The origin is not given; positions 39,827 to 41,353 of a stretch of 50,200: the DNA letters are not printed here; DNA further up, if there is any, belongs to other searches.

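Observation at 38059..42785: Paralog P6 is translationally coupled to an O-antigen-ligase-family protein, a GT2 and UDP-glucose dehydrogenase: candidate dedicated glycosylation module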

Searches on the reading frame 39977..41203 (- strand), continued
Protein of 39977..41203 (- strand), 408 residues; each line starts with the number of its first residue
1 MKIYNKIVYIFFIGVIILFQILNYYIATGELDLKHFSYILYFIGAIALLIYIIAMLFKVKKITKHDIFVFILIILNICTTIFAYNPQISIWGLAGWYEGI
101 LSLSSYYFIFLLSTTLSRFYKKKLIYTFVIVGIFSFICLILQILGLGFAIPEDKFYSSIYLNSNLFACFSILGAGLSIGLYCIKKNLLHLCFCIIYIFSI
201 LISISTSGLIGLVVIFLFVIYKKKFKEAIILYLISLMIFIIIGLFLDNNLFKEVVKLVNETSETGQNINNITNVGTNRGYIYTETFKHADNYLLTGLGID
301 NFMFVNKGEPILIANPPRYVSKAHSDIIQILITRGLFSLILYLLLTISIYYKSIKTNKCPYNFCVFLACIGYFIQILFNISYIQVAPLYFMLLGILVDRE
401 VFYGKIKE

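Call 56: search_protein_families(library=pfam, proteins=[L087:1617-3767:+, L087:3850-4530:+, L087:4531-5196:+, L087:5196-6437:+, L087:6622-7623:+, L087:9746-10693:+, L087:10751-11722:+, L087:11725-12498:+, L087:12495-13463:+, L087:13833-15335:+], max_evalue=0.01)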
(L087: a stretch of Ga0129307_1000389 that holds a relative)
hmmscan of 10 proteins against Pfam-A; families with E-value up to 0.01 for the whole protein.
L087:1617-3767:+ (716 aa): 4 families
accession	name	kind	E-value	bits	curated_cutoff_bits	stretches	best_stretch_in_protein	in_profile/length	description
PF00905.27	Transpeptidase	-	9e-63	212.7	22.1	1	265-568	2-294/299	Penicillin binding protein transpeptidase domain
PF03717.20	PBP_dimer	-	3.1e-26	93.3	24.4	1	58-220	2-176/180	Penicillin-binding Protein dimerisation domain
PF03793.24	PASTA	-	4e-15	56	23.2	2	651-703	2-62/64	PASTA domain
PF21922.1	PBP_dimer_2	-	0.0028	18.3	27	0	164-211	24-66/83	Penicillin binding protein A dimerisation domain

L087:3850-4530:+ (226 aa): 1 family
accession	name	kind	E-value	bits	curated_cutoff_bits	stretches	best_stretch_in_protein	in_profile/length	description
PF09359.15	VTC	-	5.2e-46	157.5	23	1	6-217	1-231/235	VTC domain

L087:4531-5196:+ (221 aa): 2 families
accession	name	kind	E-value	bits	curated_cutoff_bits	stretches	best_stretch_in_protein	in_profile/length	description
PF16316.10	DUF4956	-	6.1e-15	55.8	30.6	1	30-184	7-169/169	Domain of unknown function (DUF4956)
PF02308.21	MgtC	-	0.0083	16.9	31.4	0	15-130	26-118/121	MgtC family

L087:5196-6437:+ (413 aa): 1 family
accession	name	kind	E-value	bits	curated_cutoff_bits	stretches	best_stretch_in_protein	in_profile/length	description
PF14262.12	Cthe_2159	-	4.1e-71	239.8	25.8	2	54-287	2-258/262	Carbohydrate-binding domain-containing protein Cthe_2159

L087:6622-7623:+ (333 aa): 1 family
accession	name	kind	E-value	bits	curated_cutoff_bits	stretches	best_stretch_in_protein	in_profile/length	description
PF07963.17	N_methyl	-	1.7e-07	30.9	21.2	1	2-27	1-26/27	Prokaryotic N-terminal methylation motif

L087:9746-10693:+ (315 aa): 3 families
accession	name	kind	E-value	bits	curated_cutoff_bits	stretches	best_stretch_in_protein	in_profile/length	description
PF04055.27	Radical_SAM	-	1.3e-12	48.7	29.5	1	68-168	1-101/166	Radical SAM superfamily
PF13353.11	Fer4_12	-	1.1e-07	32.7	22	1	69-165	10-107/137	4Fe-4S single cluster domain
PF00702.32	Hydrolase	-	0.0078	17.1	26.4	0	108-173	80-145/191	haloacid dehalogenase-like hydrolase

L087:10751-11722:+ (323 aa): 9 families
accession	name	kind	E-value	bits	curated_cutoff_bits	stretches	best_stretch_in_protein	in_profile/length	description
PF01370.27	Epimerase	-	1.9e-58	198.1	20.9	1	4-241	1-240/240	NAD dependent epimerase/dehydratase family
PF16363.11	GDP_Man_Dehyd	-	2.5e-57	195.3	27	1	5-310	1-331/332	GDP-mannose 4,6 dehydratase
PF01073.25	3Beta_HSD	-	5e-20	72.1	22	1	5-227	1-226/280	3-beta hydroxysteroid dehydrogenase/isomerase family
PF02719.21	Polysacc_synt_2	-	1.6e-16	60.8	20.2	1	4-255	1-243/293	Polysaccharide biosynthesis protein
PF04321.23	RmlD_sub_bind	-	1.7e-15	57.3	27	1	3-265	2-238/287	RmlD substrate binding domain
PF07993.18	NAD_binding_4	-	1.1e-05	25.1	20.1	1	6-165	1-178/258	Male sterility protein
PF00106.31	adh_short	-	6.2e-05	23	26.6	1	2-116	1-122/195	short chain dehydrogenase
PF13847.12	Methyltransf_31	-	8.2e-05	22.8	27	1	4-111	7-96/145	Methyltransferase domain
PF13460.12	NAD_binding_10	-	0.00037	20.8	27.2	1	42-157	28-127/184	NAD(P)H-binding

L087:11725-12498:+ (257 aa): 2 families
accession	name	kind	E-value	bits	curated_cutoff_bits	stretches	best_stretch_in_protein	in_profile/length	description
PF00535.33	Glycos_transf_2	-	1.9e-08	34.8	23.3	1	41-124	53-139/168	Glycosyl transferase family 2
PF10111.15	Glyco_tranf_2_2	-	0.0084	16.1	27.3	1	44-94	56-115/276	Glycosyltransferase like family 2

L087:12495-13463:+ (322 aa): 4 families
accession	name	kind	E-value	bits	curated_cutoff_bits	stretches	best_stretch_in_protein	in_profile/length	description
PF00535.33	Glycos_transf_2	-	2.7e-39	135.2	23.3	1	6-169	1-167/168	Glycosyl transferase family 2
PF10111.15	Glyco_tranf_2_2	-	3.1e-16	60.1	27.3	1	6-119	1-120/276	Glycosyltransferase like family 2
PF13641.12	Glyco_tranf_2_3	-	3.8e-13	50.4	27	1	5-106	3-112/230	Glycosyltransferase like family 2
PF13704.12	Glyco_tranf_2_4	-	8.2e-06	26.7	27.5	1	32-93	19-84/98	Glycosyl transferase family 2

L087:13833-15335:+ (500 aa): 1 family
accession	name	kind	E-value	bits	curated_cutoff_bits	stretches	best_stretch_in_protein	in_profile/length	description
PF01943.22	Polysacc_synt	-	0.0034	17.3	28.2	1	7-288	2-271/274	Polysaccharide biosynthesis protein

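Call 58: find_homologous_proteins(query=A4, max_evalue=1e-10)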
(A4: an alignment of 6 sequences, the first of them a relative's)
Query A4 (6 sequences) (408 aa, profile of the alignment): 28 proteins with E <= 1e-10 among 8000 candidates.
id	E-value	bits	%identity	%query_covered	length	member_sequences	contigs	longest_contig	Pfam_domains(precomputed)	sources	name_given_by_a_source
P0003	2.9e-164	565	32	79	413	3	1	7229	PF04932.21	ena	-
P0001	1.8e-158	546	100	100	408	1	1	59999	PF04932.21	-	-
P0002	3.0e-157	542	43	97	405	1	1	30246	PF04932.21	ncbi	-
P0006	3.8e-140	486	28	83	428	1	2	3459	PF04932.21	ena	-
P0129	2.2e-115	404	26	83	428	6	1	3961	PF04932.21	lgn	-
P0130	9.2e-113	395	27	88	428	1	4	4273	PF04932.21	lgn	-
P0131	6.8e-36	142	33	30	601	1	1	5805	PF04932.21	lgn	-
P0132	1.4e-33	135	33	30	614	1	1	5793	PF04932.21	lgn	-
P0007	4.5e-30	123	27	37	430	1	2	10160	PF04932.21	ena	-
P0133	8.7e-30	122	23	80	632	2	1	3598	PF13431.13,PF00515.35,PF21033.5,PF04932.21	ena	-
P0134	6.3e-28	116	26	32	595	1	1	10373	PF04932.21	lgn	-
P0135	9.1e-28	115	25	48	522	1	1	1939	PF04932.21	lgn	-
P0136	3.2e-20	91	23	73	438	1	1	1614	PF04932.21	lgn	-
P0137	5.3e-19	87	23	74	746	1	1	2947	PF14559.13,PF13414.13,PF07719.24,PF04932.21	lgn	-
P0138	7.7e-19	86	31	16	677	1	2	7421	PF14559.13,PF13431.13,PF13428.13,PF04932.21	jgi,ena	-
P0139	1.6e-18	85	26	58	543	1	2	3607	PF04932.21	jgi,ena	jgi:O-antigen ligase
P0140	1.1e-17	82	-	-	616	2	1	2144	PF13431.13,PF13414.13,PF13176.13,PF13428.13,PF13374.13,PF14559.13,PF13371.13,PF00515.35,PF13424.13,PF21033.5,PF13432.13,PF13429.13,PF13181.13,PF07719.24,PF13174.13,PF04932.21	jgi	jgi:O-antigen ligase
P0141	4.8e-17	80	21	65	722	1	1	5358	PF04932.21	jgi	jgi:O-antigen ligase/tetratricopeptide (TPR) repeat protein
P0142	9.3e-17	79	28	31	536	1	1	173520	PF04932.21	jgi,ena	jgi:O-Antigen ligase.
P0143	4.4e-15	74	28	10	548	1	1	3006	PF04932.21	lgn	-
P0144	5.8e-15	73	28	10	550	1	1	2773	PF04932.21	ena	-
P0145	3.1e-14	71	35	6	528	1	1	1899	PF04932.21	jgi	-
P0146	2.4e-13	68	28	48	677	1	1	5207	PF04932.21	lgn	-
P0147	9.8e-13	66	27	29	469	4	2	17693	PF04932.21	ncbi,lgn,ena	-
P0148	1.5e-12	65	30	22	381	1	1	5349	PF04932.21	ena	-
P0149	3.8e-12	64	24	30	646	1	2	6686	PF04932.21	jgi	jgi:O-antigen ligase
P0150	2.7e-11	61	-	-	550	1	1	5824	PF04932.21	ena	-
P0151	9.8e-11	59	23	41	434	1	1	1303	PF04932.21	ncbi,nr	ncbi:MAG: O-antigen ligase family protein, partial [bacterium]|nr:O-antigen ligase family protein [b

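Call 68: predict_structure(alignment_id=A6)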
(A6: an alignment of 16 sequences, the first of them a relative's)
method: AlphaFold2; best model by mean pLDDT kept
length: 408 residues; sequences in the alignment: 16
mean_pLDDT: 87.6   pTM: 0.90
mean pLDDT of the five models: 87.6, 87.7, 86.9, 86.4, 85.5
residues with pLDDT >= 90: 251; 70-90: 112; 50-70: 34; < 50: 11
segments of 3 or more residues with pLDDT < 50: 402-408
pLDDT, mean of each block of 10 residues (from residue 1): 89 98 93 95 98 84 92 96 94 90 97 92 96 93 74 73 92 98 96 97 89 96 93 94 76 73 65 60 85 89 85 71 90 95 96 82 95 91 93 87 41
secondary structure, 60 per line:
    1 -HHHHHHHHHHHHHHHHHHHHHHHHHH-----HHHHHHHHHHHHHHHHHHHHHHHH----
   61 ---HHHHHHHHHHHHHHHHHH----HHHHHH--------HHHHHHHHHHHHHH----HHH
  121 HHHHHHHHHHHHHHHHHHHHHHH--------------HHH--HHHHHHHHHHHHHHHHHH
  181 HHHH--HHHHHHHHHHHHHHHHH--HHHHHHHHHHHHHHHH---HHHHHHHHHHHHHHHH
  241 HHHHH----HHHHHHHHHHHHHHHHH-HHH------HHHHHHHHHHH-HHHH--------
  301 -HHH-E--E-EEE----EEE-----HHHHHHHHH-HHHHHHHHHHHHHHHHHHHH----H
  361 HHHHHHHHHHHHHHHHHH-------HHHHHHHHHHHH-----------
elements in order: H2-27 H33-56 H64-81 H86-91 H100-113 H118-143 H163-184 H187-203 H206-221 H225-245 H250-266 H277-287 H289-292 E311-313 E318-320 H326-334 H336-355 H360-378 H386-397

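Call 71: fold_search(model_id=the predicted structure, library=pdb)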
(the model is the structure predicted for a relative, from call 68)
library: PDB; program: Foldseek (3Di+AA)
matches with E <= 10: 85; with E <= 0.001: 1
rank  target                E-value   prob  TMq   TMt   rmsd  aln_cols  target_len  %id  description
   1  7tpg_B                1.2e-06  1.00  0.61  0.62   6.3       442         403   14  Single-Particle Cryo-EM Structure of the WaaL O-antigen ligase in its ligand bound state (released 2022-04-06)
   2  8pn9_A                3.8e-01  0.66  0.30  0.21  13.8       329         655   11  Structure of human oligosaccharyltransferase OST-A complex bound to NGI-1 (released 2024-05-08)
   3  9n9j_I                5.6e-01  0.35  0.25  0.17  14.5       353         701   12  Structure of a GRP94 folding intermediate engaged with a CCDC134- and FKBP11-bound secretory translocon (released 2025-11-19)
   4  8b6l_I                9.5e-01  0.25  0.30  0.20  17.3       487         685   10  Subtomogram average of the human Sec61-TRAP-OSTA-translocon (released 2022-12-07)
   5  6orb                  1.0e+00  0.03  0.10  0.03  26.2       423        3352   11  Full-length S. pombe Mdn1 in the presence of ATP and Rbin-1 (released 2019-05-29)
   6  6s7o_A                1.4e+00  0.30  0.30  0.21  13.0       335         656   10  Cryo-EM structure of human oligosaccharyltransferase complex OST-A (released 2019-12-18)
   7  8qah_B                1.4e+00  0.08  0.18  0.17  22.2       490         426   11  X-ray crystal structure of a de novo designed single-chain parallel coiled-coil alpha-helical barrel with 8 inner heli (released 2024-07-03)
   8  8b23_A                1.5e+00  0.04  0.13  0.09  24.2       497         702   11  Time-resolved structure of K+-dependent Na+-PPase from Thermotoga maritima 600-seconds post reaction initiation with N (released 2024-01-17)
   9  5ogl_A                2.0e+00  0.08  0.23  0.16  17.3       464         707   12  Structure of bacterial oligosaccharyltransferase PglB in complex with an acceptor peptide and an lipid-linked oligosac (released 2017-10-25)
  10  9g8j_A                2.0e+00  0.04  0.14  0.09  25.3       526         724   10  Structure of K+-dependent Na+-PPase from Thermotoga maritima in complex with zoledronate (released 2025-06-04)
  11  5ndd                  2.1e+00  0.02  0.11  0.09  26.2       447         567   13  Crystal structure of a thermostabilised human protease-activated receptor-2 (PAR2) in complex with AZ8838 at 2.8 angstro (released 2017-05-03)
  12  6vfk_B                2.2e+00  0.18  0.25  0.32  11.9       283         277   13  De novo designed tetrahedral nanoparticle T33_dn10 displaying 4 copies of BG505-SOSIP trimer on the surface (released 2020-07-22)
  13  8qah_A                2.3e+00  0.06  0.18  0.17  22.3       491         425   12  X-ray crystal structure of a de novo designed single-chain parallel coiled-coil alpha-helical barrel with 8 inner heli (released 2024-07-03)
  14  8oqy_C                2.3e+00  0.04  0.10  0.16  23.1       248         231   13  Structure of apo form of human gamma-secretase PSEN1 APH-1B isoform reconstituted into lipid nanodisc (released 2024-04-24)
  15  4av3_A                2.3e+00  0.04  0.15  0.11  22.3       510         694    9  Crystal structure of Thermotoga Maritima sodium pumping membrane integral pyrophosphatase with metal ions in active si (released 2012-08-08)
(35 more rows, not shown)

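Call 80: search_protein_families(library=pfam, proteins=[L124:4767-5147:+, L124:5223-6545:+, L124:6600-7544:+, L124:7532-7954:+, L128:7244-7672:+, L128:7710-9032:+, L128:6011-7228:+, L139:1853-2638:+, L139:2681-4117:+, L114:5750-7291:+], max_evalue=0.001)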
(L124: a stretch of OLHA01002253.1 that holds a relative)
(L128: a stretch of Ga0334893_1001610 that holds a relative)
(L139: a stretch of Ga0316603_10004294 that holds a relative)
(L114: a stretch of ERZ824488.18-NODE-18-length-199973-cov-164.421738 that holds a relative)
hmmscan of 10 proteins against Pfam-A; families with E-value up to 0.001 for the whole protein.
L124:4767-5147:+ (126 aa): 1 family
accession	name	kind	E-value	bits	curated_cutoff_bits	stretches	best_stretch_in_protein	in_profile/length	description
PF07963.17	N_methyl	-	7.4e-09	35.3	21.2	1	3-27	2-26/27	Prokaryotic N-terminal methylation motif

L124:5223-6545:+ (440 aa): 1 family
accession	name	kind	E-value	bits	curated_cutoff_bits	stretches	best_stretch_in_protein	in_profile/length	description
PF04932.20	Wzy_C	-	1.9e-17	63.8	31.7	1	203-371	2-149/149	O-Antigen ligase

L124:6600-7544:+ (314 aa): 4 families
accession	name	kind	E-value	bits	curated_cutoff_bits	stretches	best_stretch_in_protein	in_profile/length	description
PF00535.33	Glycos_transf_2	-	1.7e-36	126.1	23.3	1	5-170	1-167/168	Glycosyl transferase family 2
PF13641.12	Glyco_tranf_2_3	-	1.3e-11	45.4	27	1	4-129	3-129/230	Glycosyltransferase like family 2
PF10111.15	Glyco_tranf_2_2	-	1.6e-07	31.5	27.3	1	5-98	1-93/276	Glycosyltransferase like family 2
PF12804.13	NTP_transf_3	-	6.2e-07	30.2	27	1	25-148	28-145/160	MobA-like NTP transferase domain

L124:7532-7954:+ (140 aa): 1 family
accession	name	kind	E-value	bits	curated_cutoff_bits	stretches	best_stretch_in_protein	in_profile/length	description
PF04138.20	GtrA_DPMS_TM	-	3.8e-24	85.6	26.1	1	17-136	2-117/117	GtrA/DPMS, transmembrane domain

L128:7244-7672:+ (142 aa): 1 family
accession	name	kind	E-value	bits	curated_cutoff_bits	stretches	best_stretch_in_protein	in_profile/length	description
PF07963.17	N_methyl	-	2.8e-10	39.8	21.2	1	25-49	2-26/27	Prokaryotic N-terminal methylation motif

L128:7710-9032:+ (440 aa): 1 family
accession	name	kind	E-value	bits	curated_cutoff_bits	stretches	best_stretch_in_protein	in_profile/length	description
PF04932.20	Wzy_C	-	6e-22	78.5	31.7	1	222-378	6-149/149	O-Antigen ligase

L128:6011-7228:+ (405 aa): 1 family
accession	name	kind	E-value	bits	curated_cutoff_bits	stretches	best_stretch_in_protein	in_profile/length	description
PF00482.28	T2SSF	-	4.9e-68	227.3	25.2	2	71-194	1-125/125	Type II secretion system (T2SS), protein F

L139:1853-2638:+ (261 aa): 2 families
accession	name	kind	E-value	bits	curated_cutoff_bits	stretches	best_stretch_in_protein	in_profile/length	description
PF06750.18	A24_N_bact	-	1.8e-37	127.7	23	1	20-102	1-83/84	Bacterial Peptidase A24 N-terminal domain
PF01478.23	Peptidase_A24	-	1e-12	48.8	26.5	1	114-218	2-104/104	Type IV leader peptidase family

L139:2681-4117:+ (478 aa): 1 family
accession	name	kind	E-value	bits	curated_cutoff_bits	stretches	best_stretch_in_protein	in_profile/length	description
PF04932.20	Wzy_C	-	2.9e-25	89.2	31.7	1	249-405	5-149/149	O-Antigen ligase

L114:5750-7291:+ (513 aa): 0 families
